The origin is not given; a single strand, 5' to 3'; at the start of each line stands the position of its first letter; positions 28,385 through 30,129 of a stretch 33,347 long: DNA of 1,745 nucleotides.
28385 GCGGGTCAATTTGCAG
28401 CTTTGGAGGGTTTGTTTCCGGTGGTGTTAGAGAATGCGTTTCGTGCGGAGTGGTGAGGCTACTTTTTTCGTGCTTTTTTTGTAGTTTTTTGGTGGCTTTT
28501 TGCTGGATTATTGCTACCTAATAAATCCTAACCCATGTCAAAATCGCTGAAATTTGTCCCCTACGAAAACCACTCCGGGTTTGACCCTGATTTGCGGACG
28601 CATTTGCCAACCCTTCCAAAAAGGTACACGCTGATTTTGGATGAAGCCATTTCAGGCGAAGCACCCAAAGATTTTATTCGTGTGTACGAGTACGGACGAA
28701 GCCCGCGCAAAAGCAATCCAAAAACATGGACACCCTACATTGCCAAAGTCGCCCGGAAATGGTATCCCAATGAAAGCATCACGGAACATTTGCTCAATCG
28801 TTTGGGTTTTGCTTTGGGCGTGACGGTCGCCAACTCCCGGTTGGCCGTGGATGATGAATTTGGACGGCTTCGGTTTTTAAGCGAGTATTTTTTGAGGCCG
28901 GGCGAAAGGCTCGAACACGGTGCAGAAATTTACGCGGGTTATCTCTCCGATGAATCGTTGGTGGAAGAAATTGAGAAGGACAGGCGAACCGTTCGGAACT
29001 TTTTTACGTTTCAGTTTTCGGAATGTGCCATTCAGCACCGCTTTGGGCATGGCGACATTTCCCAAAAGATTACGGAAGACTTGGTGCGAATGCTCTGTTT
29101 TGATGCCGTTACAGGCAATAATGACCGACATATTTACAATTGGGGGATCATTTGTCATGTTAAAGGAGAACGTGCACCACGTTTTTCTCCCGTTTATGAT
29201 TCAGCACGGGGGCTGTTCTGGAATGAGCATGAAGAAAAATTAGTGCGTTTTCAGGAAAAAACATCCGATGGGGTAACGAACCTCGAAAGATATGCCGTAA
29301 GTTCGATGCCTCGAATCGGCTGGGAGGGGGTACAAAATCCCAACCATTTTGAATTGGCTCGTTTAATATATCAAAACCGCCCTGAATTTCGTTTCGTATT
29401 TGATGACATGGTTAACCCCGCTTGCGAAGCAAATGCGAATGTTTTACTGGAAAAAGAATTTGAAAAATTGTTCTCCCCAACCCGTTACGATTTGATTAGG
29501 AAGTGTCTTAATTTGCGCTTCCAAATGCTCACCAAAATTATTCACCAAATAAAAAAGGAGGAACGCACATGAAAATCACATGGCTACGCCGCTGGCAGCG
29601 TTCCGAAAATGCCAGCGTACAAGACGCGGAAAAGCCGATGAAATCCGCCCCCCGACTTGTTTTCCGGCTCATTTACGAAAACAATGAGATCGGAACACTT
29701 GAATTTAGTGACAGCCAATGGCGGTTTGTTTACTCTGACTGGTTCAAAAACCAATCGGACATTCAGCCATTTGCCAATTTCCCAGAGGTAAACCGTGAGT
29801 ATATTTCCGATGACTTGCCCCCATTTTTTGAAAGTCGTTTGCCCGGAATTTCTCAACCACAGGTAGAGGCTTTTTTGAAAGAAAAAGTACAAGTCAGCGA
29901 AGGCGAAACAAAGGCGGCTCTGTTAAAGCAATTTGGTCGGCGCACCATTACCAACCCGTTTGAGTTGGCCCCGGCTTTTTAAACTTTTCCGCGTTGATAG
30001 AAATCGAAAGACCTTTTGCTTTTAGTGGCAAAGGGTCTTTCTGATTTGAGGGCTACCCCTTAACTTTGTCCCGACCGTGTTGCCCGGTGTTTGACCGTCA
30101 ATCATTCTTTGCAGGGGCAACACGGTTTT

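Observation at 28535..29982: Split HipA-like kinase with inverted gene order (kinase first, N-subdomain-like protein second) and no HTH partner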

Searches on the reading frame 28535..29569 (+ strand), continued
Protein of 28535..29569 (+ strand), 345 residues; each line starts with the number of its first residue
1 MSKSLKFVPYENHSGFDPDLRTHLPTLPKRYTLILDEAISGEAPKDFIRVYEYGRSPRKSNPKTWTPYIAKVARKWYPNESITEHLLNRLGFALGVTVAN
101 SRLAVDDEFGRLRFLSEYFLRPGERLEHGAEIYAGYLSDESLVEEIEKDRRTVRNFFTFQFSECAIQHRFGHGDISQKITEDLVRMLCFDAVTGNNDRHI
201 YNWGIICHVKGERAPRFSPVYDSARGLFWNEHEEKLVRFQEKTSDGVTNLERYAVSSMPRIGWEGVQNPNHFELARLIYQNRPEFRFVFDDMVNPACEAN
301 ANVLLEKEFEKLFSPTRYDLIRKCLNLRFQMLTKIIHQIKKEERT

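Call 80: search_protein_families(library=padloc, alignment_id=A3, max_evalue=0.00001)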
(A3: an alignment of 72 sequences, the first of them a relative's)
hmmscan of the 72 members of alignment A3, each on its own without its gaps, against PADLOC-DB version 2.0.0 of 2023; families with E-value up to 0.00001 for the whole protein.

A. member 1, L001:2828-5839:- (1004 aa): 8 families
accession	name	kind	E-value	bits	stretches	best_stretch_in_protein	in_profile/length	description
PDLC03048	REase_I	-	0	1102.6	1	8-994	2-973/976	Type I restriction enzyme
PDLC03046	REase_I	-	2.1e-87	292.1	2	12-483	5-495/1025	Type I restriction enzyme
PDLC03045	REase_I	-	8.8e-73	243.7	1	12-963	3-967/995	Type I restriction enzyme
PDLC03044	REase_I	-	2.6e-50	169.4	2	97-487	107-468/1034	Type I restriction enzyme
PDLC03040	REase_I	-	1.1e-45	153.9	2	11-477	6-482/1029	Type I restriction enzyme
PDLC03041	REase_I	-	4.2e-36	122.4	2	229-491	287-531/1099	Type I restriction enzyme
PDLC03043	REase_I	-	5.9e-36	122.1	1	9-270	30-288/313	Type I restriction enzyme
PDLC02707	PbeA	-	1.2e-11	42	1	189-471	185-444/672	PbeA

B. families by the number of members that match (of 72 scanned): 292 families (the first 25 are shown)
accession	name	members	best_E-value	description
PDLC03107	Specificity_I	4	4.9e-66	Type I specificity subunit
PDLC03068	Specificity_I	4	1.8e-45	Type I specificity subunit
PDLC03100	Specificity_I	4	7.3e-41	Type I specificity subunit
PDLC03062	Specificity_I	4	4.5e-39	Type I specificity subunit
PDLC03108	Specificity_I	4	1.4e-34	Type I specificity subunit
PDLC03089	Specificity_I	4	1.1e-33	Type I specificity subunit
PDLC04137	mad5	4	7.4e-33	mads_5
PDLC03169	Specificity_I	4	1.5e-32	Type I specificity subunit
PDLC03072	Specificity_I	4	3e-29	Type I specificity subunit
PDLC03087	Specificity_I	4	1e-28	Type I specificity subunit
PDLC03079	Specificity_I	4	1.6e-27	Type I specificity subunit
PDLC03086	Specificity_I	4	2.4e-25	Type I specificity subunit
PDLC03179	Specificity_I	4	6.7e-25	Type I specificity subunit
PDLC03168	Specificity_I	4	1e-24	Type I specificity subunit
PDLC03189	Specificity_I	4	1e-23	Type I specificity subunit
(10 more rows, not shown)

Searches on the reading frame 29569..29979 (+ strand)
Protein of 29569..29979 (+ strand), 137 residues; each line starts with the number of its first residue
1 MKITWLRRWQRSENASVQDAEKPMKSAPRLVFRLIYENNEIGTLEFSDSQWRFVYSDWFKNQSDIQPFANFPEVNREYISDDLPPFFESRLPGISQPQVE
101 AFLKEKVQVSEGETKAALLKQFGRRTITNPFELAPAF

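Call 3: search_protein_families(library=pfam, proteins=[window:29569-29979:+], max_evalue=1)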
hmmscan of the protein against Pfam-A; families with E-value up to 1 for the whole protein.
window:29569-29979:+ (137 aa): 2 families
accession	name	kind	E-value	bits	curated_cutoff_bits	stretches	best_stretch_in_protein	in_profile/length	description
PF13657.11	Couple_hipA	-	4.3e-07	30.8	22.5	1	35-127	4-93/99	HipA N-terminal domain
PF16920.10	LRRCT_2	-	0.14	12.6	23.8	1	3-18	6-21/45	Leucine rich repeat C-terminal motif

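Call 4: search_protein_families(library=ncbifam, proteins=[window:29569-29979:+], max_evalue=1)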
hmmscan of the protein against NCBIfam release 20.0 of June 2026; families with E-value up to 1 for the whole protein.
window:29569-29979:+ (137 aa): 1 family
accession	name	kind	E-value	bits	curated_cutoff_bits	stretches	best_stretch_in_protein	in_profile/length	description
TIGR03071.1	couple_hipA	domain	8.6e-05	22.6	27.8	1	36-124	6-92/101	HipA N-terminal domain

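Call 6: search_protein_families(library=padloc, proteins=[window:29569-29979:+], max_evalue=0.1)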
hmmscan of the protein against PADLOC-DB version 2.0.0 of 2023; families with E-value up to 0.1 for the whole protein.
window:29569-29979:+ (137 aa): 7 families
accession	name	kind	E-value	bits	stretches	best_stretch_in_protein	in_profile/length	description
PDLC04347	PDC-M03B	-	1e-13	49.5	1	40-136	21-117/245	-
PDLC04348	PDC-M03B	-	1.6e-12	45.7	1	37-125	18-109/248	-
PDLC04352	PDC-M03B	-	1.9e-08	32.2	1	40-134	22-122/250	-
PDLC04349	PDC-M03B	-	1.4e-07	29.4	1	40-132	24-115/232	-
PDLC04351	PDC-M03B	-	0.016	12.7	1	37-98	19-83/255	-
PDLC04168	GajA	-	0.038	10.7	1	98-125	358-385/570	-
PDLC04346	PDC-M03B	-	0.045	11.3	1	67-135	3-71/262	-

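Call 19: find_homologous_proteins(query=window:29569-29979:+)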
Query window:29569-29979:+ (137 aa): 47 proteins with E <= 0.001 among 50 candidates.
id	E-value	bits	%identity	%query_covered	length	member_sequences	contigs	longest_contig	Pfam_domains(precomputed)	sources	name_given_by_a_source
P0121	5.7e-83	294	93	100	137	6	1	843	PF13657.12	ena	-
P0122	5.6e-77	274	88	100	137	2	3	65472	PF13657.12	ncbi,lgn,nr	ncbi:MAG: HipA N-terminal domain-containing protein [Chitinophagales bacterium]|nr:HipA N-terminal d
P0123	5.4e-74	265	86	100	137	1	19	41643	PF13657.12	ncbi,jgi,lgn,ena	jgi:HipA-like protein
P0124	7.8e-74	264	85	100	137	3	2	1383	PF13657.12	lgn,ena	-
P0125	7.9e-74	264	85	100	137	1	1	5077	PF13657.12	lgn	-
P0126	1.0e-72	260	85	100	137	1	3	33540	PF13657.12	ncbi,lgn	-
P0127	4.5e-72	258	84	100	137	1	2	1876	PF13657.12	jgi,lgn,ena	-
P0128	3.2e-71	256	82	100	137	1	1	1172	PF13657.12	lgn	-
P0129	3.7e-68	246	81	100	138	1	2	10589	PF13657.12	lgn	-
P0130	4.7e-68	245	78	100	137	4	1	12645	PF13657.12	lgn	-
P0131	1.2e-63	231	77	100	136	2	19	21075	PF13657.12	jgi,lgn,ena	jgi:hypothetical protein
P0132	2.3e-63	230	72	100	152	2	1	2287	PF13657.12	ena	-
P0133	4.2e-63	229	74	99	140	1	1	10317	PF13657.12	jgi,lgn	-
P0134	1.4e-62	228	73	99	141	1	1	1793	PF13657.12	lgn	-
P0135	1.5e-61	224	76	96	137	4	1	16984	PF13657.12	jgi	-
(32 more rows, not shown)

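Call 32: search_solved_structures(query=window:29569-29979:+, max_evalue=10, show_alignments=2)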
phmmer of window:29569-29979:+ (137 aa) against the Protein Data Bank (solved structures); distinct sequences matched with E-value up to 10: 6.
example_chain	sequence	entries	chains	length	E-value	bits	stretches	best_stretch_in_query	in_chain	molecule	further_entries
3qeo_A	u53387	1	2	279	0.48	13.8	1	6-59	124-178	Deoxycytidine kinase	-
7vkb_B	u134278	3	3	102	0.72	13.2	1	51-104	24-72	HipA (Persistence to inhibition of murein or DNA biosynthesis) | HipS(Lp)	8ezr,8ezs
2zi4_A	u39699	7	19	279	0.78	13.1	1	7-59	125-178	Deoxycytidine kinase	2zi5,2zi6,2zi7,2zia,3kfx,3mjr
4jlj_A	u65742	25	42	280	0.78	13.1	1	7-59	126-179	Deoxycytidine kinase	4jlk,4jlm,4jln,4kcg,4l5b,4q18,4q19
2no0_A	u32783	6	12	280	0.78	13.1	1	7-59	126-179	Deoxycytidine kinase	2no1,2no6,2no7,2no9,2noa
2zi3_A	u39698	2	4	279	0.79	13.1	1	7-59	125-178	Deoxycytidine kinase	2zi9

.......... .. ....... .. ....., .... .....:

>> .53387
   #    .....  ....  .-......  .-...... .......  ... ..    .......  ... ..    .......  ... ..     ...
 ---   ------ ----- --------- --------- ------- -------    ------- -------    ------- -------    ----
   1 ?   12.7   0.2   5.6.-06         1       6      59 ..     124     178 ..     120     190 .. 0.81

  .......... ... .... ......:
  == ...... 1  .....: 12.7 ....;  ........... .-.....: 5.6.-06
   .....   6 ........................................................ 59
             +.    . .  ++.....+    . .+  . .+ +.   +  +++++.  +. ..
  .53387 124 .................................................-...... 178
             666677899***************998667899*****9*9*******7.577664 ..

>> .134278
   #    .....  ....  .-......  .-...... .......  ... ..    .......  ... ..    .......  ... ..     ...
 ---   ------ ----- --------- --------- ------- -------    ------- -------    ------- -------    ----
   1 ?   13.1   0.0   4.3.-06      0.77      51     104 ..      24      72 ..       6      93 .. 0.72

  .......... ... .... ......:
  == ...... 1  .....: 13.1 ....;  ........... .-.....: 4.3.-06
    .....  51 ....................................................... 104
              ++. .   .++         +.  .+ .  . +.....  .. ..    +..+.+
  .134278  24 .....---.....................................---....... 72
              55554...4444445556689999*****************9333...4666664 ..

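Call 35: search_solved_structures(query=A2, max_evalue=1, show_alignments=3)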
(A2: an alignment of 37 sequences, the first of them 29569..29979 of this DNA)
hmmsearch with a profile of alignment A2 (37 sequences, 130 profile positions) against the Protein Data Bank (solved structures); distinct sequences matched with E-value up to 1: 7.
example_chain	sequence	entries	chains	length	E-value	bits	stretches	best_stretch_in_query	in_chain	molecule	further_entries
7ab3_B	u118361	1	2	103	0.0017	21.5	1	31-91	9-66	Couple_hipA domain-containing protein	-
7ab4_B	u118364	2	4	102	0.0018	21.4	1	31-91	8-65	Couple_hipA domain-containing protein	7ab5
7czo_A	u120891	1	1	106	0.0028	20.7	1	35-116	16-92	Uncharacterized protein HI_0666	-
7vkb_B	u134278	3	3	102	0.0067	19.5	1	34-118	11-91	HipA (Persistence to inhibition of murein or DNA biosynthesis) | HipS(Lp)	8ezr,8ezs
4o94_A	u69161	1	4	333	0.39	13.8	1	22-58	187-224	TRAP dicarboxylate transporter DctP subunit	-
8bd7_C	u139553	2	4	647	0.54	13.3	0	6-55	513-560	IFT70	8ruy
4uzy_A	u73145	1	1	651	0.54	13.3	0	6-55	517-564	FLAGELLAR ASSOCIATED PROTEIN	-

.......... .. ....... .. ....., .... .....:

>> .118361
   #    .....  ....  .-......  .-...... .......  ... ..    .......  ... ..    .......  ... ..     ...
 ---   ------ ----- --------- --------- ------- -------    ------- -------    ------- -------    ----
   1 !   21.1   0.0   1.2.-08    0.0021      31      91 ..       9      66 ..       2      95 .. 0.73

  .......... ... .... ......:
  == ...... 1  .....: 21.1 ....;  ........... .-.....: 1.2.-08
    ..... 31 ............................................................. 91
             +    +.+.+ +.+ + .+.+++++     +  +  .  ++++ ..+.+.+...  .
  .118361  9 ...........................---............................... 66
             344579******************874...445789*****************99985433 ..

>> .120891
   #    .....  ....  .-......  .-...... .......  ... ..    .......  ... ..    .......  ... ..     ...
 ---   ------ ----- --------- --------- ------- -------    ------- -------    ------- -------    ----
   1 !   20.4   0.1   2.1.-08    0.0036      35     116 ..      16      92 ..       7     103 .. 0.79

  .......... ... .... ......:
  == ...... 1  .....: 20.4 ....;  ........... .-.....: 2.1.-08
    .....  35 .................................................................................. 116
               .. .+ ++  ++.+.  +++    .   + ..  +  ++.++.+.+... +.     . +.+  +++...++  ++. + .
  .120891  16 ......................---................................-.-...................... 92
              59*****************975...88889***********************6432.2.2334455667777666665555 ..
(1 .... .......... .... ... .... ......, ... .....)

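Call 56: predict_structure(alignment_id=A5)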
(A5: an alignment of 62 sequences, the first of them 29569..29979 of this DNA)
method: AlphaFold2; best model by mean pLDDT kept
length: 137 residues; sequences in the alignment: 62
mean_pLDDT: 79.6   pTM: 0.69
mean pLDDT of the five models: 79.6, 79.4, 76.1, 75.6, 72.7
residues with pLDDT >= 90: 46; 70-90: 60; 50-70: 8; < 50: 23
segments of 3 or more residues with pLDDT < 50: 1-4, 7-25
pLDDT, mean of each block of 10 residues (from residue 1): 45 38 57 91 93 95 90 94 91 87 81 89 79 84
secondary structure, 60 per line:
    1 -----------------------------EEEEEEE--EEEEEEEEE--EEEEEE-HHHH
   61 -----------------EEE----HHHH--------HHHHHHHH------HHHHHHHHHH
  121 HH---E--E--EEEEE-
elements in order: E30-36 E39-47 E50-55 H57-60 E78-80 H85-88 H97-104 H111-122 E132-136

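Call 60: fold_search(model_id=the predicted structure, library=pdb)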
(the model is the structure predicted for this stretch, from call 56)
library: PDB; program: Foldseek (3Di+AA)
matches with E <= 10: 360; with E <= 0.001: 4
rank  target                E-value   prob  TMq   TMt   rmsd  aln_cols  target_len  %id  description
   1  8ezr_A                1.4e-05  1.00  0.56  0.73   3.4       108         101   19  Crystal structure of the HipS(Lp)-HipT(Lp) complex from Legionella pneumophila, native protein (released 2023-09-27)
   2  7vkb_B                4.2e-05  1.00  0.54  0.69   3.6       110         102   19  Crystal structure of the a bacterial kinase complex (released 2022-06-29)
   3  7ab3_B                2.9e-04  1.00  0.58  0.75   2.9       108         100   16  Crystal structure of the Escherichia coli toxin-antitoxin system HipBST (HipT S57A) (released 2022-01-12)
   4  7czo                  4.0e-04  1.00  0.54  0.67   4.0       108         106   16  N-terminal domain of HipA toxin (released 2021-09-29)
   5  7ab3_E                1.8e-03  1.00  0.54  0.70   3.6       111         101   16  Crystal structure of the Escherichia coli toxin-antitoxin system HipBST (HipT S57A) (released 2022-01-12)
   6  3hzi_A                9.3e-03  1.00  0.56  0.20   4.1       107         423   20  Structure of mdt protein (released 2009-07-28)
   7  3tpt_A                9.9e-03  1.00  0.56  0.21   3.9       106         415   19  Structure of HipA(D309Q) bound to ADP (released 2012-10-03)
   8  3fbr_A                1.5e-02  1.00  0.56  0.20   3.9       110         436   19  structure of HipA-amppnp-peptide (released 2009-02-10)
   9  3dnv_A                2.4e-02  1.00  0.54  0.21   4.2       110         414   20  MDT Protein (released 2009-01-27)
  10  2wiu_C                3.1e-02  1.00  0.55  0.22   4.0       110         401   21  Mercury-modified bacterial persistence regulator hipBA (released 2009-07-28)
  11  3dnt_A                3.3e-02  1.00  0.54  0.21   4.0       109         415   21  structures of MDT proteins (released 2009-01-27)
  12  3dnu                  4.8e-02  1.00  0.55  0.21   4.2       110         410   21  structure of MDT protein (released 2009-01-27)
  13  2wiu_A                5.4e-02  1.00  0.56  0.20   4.0       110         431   21  Mercury-modified bacterial persistence regulator hipBA (released 2009-07-28)
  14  3tpv                  6.5e-02  0.99  0.55  0.20   4.7       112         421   20  Structure of pHipA bound to ADP (released 2012-10-03)
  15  4lqz                  3.4e-01  0.51  0.17  0.18   1.9        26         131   23  Crystal structure of a DUF4909 family protein (SAV1798) from Staphylococcus aureus subsp. aureus Mu50 at 1.92 A resoluti (released 2013-08-07)
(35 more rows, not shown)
